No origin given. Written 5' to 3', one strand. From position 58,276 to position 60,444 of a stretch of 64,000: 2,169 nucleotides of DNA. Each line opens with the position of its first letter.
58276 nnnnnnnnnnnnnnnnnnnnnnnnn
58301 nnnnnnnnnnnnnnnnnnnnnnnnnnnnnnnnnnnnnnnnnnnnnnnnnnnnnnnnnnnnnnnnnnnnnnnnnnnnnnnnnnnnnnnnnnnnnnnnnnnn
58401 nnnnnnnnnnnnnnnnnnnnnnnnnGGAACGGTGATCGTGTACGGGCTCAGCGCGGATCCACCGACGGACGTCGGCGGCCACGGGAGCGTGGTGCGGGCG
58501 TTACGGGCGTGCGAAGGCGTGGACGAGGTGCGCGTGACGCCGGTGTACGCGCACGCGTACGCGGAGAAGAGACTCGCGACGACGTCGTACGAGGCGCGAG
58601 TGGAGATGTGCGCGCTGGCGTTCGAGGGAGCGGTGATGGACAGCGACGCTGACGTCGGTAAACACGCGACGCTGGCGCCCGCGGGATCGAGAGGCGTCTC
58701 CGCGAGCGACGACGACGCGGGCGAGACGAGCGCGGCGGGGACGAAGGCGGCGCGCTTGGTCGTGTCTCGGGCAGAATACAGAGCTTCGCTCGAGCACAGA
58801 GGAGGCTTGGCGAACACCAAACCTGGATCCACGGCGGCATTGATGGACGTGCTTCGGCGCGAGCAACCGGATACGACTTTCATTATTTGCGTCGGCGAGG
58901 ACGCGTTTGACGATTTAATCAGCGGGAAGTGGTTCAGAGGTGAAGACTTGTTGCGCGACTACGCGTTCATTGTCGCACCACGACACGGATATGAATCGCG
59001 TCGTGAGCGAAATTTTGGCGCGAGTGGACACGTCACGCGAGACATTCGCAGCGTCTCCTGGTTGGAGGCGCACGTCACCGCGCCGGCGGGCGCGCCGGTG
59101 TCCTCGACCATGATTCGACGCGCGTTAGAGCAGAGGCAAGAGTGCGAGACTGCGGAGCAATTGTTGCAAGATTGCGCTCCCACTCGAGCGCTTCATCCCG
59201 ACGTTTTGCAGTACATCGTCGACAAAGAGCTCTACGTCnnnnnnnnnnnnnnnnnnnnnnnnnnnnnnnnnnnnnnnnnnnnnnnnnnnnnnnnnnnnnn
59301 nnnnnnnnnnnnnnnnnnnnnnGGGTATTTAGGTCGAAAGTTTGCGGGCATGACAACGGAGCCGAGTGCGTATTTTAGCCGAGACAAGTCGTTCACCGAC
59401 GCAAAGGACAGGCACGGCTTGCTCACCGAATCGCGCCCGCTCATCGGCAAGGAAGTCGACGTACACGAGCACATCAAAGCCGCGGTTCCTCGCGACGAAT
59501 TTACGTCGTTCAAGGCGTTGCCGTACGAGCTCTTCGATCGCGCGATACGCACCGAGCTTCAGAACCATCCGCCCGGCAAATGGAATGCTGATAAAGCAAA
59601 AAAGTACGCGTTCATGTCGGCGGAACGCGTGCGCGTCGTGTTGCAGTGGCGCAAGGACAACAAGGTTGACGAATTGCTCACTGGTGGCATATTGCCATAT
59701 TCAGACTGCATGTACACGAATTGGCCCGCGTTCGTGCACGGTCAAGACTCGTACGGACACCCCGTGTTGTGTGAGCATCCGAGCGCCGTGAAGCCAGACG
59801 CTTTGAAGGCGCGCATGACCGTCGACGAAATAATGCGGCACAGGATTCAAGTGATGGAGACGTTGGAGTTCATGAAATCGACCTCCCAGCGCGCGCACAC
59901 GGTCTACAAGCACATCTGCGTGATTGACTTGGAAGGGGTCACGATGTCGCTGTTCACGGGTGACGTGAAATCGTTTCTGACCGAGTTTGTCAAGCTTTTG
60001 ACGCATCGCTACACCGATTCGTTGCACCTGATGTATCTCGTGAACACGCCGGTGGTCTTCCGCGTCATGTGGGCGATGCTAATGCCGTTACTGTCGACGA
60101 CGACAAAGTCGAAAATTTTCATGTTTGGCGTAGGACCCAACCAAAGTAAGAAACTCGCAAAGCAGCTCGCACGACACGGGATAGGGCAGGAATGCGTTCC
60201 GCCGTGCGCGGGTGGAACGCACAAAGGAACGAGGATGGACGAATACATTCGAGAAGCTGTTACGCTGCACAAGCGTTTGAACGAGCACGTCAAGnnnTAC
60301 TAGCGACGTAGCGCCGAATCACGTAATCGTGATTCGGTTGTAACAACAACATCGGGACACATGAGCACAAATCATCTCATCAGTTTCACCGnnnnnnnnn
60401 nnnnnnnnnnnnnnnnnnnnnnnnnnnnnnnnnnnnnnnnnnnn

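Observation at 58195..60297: Unusual single-ORF fusion of a NadD-type NMN/NaMN adenylyltransferase with a Sec14/CRAL-TRIO lipid-binding domain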

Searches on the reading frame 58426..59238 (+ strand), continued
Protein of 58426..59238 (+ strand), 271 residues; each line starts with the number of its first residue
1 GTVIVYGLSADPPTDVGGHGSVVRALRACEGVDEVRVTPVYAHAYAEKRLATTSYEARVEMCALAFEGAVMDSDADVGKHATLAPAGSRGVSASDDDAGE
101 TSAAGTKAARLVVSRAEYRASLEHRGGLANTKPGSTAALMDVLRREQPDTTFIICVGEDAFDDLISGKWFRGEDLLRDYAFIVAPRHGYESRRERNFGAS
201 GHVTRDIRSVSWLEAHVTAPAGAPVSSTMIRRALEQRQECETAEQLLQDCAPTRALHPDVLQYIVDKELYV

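Call 62: search_solved_structures(query=A3, max_evalue=0.1, show_alignments=4)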
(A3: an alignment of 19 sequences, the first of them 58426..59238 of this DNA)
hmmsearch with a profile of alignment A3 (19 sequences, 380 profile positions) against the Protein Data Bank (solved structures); distinct sequences matched with E-value up to 0.1: 26.
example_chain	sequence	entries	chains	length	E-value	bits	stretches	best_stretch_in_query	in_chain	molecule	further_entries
5llt_A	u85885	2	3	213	2.8e-13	52.7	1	119-285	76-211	Nicotinate-nucleotide adenylyltransferase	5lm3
8aih_A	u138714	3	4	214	9.8e-12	47.6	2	131-187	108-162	Probable nicotinate-nucleotide adenylyltransferase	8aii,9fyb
1kam_A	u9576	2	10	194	1e-10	44.3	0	130-185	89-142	NICOTINATE-NUCLEOTIDE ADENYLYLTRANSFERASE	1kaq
1yul_A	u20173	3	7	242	9.2e-10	41.2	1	97-284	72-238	Probable nicotinate-nucleotide adenylyltransferase | 'Probable nicotinate-nucleotide adenylyltransferase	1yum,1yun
3dv2_A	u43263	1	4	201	2.9e-09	39.5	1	125-185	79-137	Nicotinate (Nicotinamide) nucleotide adenylyltransferase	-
3hfj_A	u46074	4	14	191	4.9e-09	38.8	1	124-185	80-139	Nicotinate (Nicotinamide) nucleotide adenylyltransferase | nicotinate-nucleotide adenylyltransferase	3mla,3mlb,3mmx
2qtr_A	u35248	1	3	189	6.6e-09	38.3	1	124-185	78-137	Probable nicotinate-nucleotide adenylyltransferase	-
2qtm_A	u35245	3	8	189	1.5e-08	37.2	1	124-185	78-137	Nicotinate (Nicotinamide) nucleotide adenylyltransferase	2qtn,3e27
3h05_A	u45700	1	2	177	1.4e-07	34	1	17-157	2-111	uncharacterized protein VPA0413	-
2h29_A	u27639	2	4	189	1.6e-07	33.8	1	128-190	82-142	Probable nicotinate-nucleotide adenylyltransferase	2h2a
6kh2_A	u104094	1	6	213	1.8e-06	30.4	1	125-277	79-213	Probable nicotinate-nucleotide adenylyltransferase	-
1k4k_A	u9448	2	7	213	6.5e-06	28.5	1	127-277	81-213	Nicotinic acid mononucleotide adenylyltransferase | NaMN adenylyltransferase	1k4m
6kg3_A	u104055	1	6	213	8.6e-06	28.1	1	125-277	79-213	Probable nicotinate-nucleotide adenylyltransferase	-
4ymi_A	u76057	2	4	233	6.5e-05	25.2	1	130-190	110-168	Probable nicotinate-nucleotide adenylyltransferase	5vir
5db4_A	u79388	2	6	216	8.1e-05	24.9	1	129-190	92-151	Nicotinate-nucleotide adenylyltransferase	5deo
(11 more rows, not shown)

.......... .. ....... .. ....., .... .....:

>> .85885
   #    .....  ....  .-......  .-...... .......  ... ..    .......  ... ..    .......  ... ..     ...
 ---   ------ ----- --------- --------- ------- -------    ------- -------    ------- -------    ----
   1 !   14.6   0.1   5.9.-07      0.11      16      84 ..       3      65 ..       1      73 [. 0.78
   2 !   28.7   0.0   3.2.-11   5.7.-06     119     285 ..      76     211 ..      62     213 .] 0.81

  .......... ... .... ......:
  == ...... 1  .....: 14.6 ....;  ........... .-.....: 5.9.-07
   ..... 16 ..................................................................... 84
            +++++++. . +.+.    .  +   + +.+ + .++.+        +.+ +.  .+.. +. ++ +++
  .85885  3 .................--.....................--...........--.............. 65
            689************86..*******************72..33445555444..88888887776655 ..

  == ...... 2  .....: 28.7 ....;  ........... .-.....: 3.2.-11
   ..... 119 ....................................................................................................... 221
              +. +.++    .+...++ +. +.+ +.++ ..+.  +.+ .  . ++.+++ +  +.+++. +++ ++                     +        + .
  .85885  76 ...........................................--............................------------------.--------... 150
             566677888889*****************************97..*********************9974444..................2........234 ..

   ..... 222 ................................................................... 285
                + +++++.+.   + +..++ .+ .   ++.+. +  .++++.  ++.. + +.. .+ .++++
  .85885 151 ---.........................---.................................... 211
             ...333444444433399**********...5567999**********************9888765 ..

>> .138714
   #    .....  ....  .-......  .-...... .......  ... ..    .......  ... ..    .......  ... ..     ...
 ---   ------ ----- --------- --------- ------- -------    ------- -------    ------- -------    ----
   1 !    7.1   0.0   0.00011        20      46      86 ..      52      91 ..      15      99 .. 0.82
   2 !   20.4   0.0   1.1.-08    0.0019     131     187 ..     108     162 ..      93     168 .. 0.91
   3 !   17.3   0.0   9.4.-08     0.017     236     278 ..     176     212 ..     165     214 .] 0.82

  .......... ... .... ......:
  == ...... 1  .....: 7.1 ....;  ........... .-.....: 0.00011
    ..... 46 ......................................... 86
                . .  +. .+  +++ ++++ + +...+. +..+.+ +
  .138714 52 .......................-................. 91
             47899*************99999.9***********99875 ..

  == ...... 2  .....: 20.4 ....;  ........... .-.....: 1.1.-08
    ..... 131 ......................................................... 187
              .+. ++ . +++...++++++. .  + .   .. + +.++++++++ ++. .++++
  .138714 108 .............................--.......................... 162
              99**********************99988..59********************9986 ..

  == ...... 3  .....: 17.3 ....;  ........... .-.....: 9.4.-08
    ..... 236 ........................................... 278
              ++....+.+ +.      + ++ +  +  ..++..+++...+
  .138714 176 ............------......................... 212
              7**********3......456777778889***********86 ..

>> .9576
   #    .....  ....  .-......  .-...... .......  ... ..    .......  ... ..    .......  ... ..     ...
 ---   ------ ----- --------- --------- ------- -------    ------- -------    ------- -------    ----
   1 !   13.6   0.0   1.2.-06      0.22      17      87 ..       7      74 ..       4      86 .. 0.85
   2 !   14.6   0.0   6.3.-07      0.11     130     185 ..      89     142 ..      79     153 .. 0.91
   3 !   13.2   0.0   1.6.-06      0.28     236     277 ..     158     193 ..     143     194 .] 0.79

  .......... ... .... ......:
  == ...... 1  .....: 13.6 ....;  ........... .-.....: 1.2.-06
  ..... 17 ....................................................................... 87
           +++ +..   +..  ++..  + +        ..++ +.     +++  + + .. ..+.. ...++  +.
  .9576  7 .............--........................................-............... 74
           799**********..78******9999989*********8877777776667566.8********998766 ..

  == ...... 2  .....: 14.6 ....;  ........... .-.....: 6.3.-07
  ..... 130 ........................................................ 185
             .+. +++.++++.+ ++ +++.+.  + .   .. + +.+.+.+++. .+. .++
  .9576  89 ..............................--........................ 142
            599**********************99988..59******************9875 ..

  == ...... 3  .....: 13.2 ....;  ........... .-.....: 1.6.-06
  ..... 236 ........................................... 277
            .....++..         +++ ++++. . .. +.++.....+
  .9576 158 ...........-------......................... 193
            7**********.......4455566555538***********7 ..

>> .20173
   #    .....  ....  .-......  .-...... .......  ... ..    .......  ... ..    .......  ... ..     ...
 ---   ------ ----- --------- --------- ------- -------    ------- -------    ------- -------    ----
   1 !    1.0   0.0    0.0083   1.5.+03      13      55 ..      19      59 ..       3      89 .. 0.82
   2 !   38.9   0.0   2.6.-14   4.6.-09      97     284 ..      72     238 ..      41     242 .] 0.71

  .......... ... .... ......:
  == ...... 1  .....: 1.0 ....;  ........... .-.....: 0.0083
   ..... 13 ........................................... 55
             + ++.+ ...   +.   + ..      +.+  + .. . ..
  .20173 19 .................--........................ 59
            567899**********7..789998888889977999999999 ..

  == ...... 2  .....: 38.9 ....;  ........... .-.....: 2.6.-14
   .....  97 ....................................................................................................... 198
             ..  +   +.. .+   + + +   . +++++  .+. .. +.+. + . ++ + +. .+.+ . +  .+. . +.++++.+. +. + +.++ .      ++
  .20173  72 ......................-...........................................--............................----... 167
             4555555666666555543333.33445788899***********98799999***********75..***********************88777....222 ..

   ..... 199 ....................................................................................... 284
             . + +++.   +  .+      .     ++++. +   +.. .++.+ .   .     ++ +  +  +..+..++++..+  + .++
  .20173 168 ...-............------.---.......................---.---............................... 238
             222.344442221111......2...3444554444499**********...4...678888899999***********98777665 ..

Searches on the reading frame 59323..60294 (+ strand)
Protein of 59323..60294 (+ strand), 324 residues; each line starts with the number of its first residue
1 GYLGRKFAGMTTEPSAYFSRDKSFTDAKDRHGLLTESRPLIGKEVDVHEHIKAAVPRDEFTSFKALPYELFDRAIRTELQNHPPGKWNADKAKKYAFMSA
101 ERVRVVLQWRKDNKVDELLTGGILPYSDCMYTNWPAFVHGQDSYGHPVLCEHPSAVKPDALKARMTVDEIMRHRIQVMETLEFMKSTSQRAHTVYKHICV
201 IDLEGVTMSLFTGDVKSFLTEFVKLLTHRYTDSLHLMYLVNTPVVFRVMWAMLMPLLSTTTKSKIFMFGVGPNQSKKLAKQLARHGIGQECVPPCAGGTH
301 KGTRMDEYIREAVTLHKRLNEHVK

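Call 38: find_homologous_proteins(query=window:59323-60294:+, max_evalue=0.001)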
Query window:59323-60294:+ (324 aa): 1 proteins with E <= 0.001 among 679 candidates.
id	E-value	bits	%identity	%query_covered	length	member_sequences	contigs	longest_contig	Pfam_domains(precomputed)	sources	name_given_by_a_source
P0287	1.3e-96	341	52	91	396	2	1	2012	PF00650.26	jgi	-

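Call 41: find_encoding_contigs(protein=P0287, flank=3000, max_places=3)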
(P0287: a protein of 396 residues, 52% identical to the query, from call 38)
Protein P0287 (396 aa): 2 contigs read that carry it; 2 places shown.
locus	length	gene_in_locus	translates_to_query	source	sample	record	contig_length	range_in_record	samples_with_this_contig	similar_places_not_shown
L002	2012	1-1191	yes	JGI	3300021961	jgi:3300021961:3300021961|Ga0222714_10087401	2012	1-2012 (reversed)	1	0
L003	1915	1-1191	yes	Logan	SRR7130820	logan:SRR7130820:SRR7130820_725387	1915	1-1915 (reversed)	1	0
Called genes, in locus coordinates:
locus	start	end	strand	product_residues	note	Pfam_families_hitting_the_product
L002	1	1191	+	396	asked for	PF00650:CRAL_TRIO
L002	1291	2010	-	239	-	?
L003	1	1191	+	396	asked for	PF00650:CRAL_TRIO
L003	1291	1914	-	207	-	?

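Call 55: predict_structure(alignment_id=A4)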
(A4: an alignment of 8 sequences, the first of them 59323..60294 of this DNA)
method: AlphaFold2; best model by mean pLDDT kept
length: 324 residues; sequences in the alignment: 8
mean_pLDDT: 60.5   pTM: 0.62
mean pLDDT of the five models: 60.5, 46.4, 45.6, 45.6, 41.1
residues with pLDDT >= 90: 24; 70-90: 108; 50-70: 75; < 50: 117
segments of 3 or more residues with pLDDT < 50: 1-28, 32-34, 190-272
pLDDT, mean of each block of 10 residues (from residue 1): 24 24 38 57 91 93 76 72 80 90 76 80 79 75 62 60 68 70 64 35 36 42 42 33 35 37 35 59 66 71 85 82 51
secondary structure, 60 per line:
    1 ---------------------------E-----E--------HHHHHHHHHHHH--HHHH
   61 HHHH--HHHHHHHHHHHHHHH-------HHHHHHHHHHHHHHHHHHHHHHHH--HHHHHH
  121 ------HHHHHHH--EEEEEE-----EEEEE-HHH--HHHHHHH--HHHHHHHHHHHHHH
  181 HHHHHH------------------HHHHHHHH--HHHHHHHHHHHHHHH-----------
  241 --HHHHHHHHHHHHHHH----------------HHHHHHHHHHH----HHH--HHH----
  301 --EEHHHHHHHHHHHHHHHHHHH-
elements in order: H43-54 H57-64 H67-81 H89-112 H115-120 H127-133 E136-141 E147-151 H158-164 H167-186 H205-212 H215-229 H243-257 H274-284 H305-323

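Call 58: fold_search(model_id=the predicted structure, library=pdb)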
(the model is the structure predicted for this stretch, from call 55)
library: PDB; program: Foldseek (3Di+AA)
matches with E <= 10: 147; with E <= 0.001: 33
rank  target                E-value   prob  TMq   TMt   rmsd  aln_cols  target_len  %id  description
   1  1aua                  3.6e-07  1.00  0.53  0.57   5.2       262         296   21  PHOSPHATIDYLINOSITOL TRANSFER PROTEIN SEC14P FROM SACCHAROMYCES CEREVISIAE (released 1997-12-24)
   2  7zg9_A                1.0e-06  1.00  0.54  0.59   5.0       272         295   19  Structure of yeast Sec14p with himbacine (released 2023-01-25)
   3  7zgd                  2.1e-06  1.00  0.51  0.55   5.2       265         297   20  Structure of yeast Sec14p with NPPM244 (released 2023-01-25)
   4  7y10_A                2.6e-06  1.00  0.55  0.60   7.8       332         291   19  Crystal structure of AtSFH5-Sec14 in complex with DPPA (released 2023-05-31)
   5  7y11_B                2.8e-06  1.00  0.55  0.63   5.4       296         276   21  Crystal structure of AtSFH5-Sec14 in complex with egg PA (released 2023-04-19)
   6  7zga                  3.3e-06  1.00  0.52  0.56   5.2       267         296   19  Structure of yeast Sec14p with ergoline (released 2023-01-25)
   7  6f0e                  3.4e-06  1.00  0.51  0.54   5.5       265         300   20  Structure of yeast Sec14p with a picolinamide compound (released 2018-01-17)
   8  9yv3                  4.0e-06  1.00  0.52  0.55   5.2       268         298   19  Crystal Structure of a ternary complex of Saccharomyces cerevisiae Sec14 with a small molecule inhibitor and phosphatidy (released 2025-11-05)
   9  9efp_A                5.2e-06  1.00  0.54  0.59   4.9       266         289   19  Crystal Structure of Saccharomyces cerevisiae Sec14p in complex with phosphatidylcholine (released 2025-11-05)
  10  7y11_A                5.5e-06  1.00  0.55  0.61   7.6       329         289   19  Crystal structure of AtSFH5-Sec14 in complex with egg PA (released 2023-04-19)
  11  7zgc                  5.8e-06  1.00  0.51  0.55   5.3       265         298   19  Structure of yeast Sec14p with NPPM481 (released 2023-01-25)
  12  9efp_B                6.1e-06  1.00  0.55  0.60   4.7       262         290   20  Crystal Structure of Saccharomyces cerevisiae Sec14p in complex with phosphatidylcholine (released 2025-11-05)
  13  7zg9_B                8.4e-06  1.00  0.51  0.56   5.2       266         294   20  Structure of yeast Sec14p with himbacine (released 2023-01-25)
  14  3w67_C                1.6e-05  1.00  0.46  0.55   6.6       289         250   17  Crystal structure of mouse alpha-tocopherol transfer protein in complex with alpha-tocopherol and phosphatidylinositol (released 2013-05-01)
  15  3b74                  3.0e-05  1.00  0.52  0.54   5.3       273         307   19  Crystal Structure of Yeast Sec14 Homolog Sfh1 in Complex with Phosphatidylethanolamine (released 2008-02-19)
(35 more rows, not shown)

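Call 65: find_related_loci(query=A4, collection=metagenome_contigs, flank=3000)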
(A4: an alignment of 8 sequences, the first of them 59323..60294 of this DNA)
Query A4 (324 aa) in metagenome_contigs; peptide patterns used: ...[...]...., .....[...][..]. (x = any residue, [..] = any of these).
600 stretches matched a pattern (row limit reached: there are more); 14 encode a relative of the query (tblastn E <= 1e-3); 14 distinct loci.
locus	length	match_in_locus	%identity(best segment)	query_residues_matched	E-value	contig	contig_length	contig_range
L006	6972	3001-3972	99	1-324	0e+0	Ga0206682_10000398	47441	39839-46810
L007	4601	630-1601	99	1-324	0e+0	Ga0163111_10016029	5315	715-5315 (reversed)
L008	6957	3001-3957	64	3-319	1e-145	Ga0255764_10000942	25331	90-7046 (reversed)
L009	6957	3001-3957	64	3-319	1e-145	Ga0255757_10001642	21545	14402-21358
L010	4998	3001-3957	64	3-319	1e-145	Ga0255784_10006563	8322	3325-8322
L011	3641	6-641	99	113-324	1e-147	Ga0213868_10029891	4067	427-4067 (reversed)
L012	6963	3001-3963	63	1-320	8e-141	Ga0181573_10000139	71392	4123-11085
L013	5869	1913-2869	62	3-320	2e-137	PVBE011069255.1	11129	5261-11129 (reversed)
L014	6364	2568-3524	61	3-320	2e-137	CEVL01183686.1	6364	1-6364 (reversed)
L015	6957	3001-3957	61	3-320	4e-137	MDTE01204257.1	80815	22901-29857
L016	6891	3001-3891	54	22-317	2e-104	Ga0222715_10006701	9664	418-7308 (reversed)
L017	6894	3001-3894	53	21-317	3e-104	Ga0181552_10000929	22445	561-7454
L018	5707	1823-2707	52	23-316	2e-100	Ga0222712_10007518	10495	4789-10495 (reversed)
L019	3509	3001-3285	73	225-319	3e-43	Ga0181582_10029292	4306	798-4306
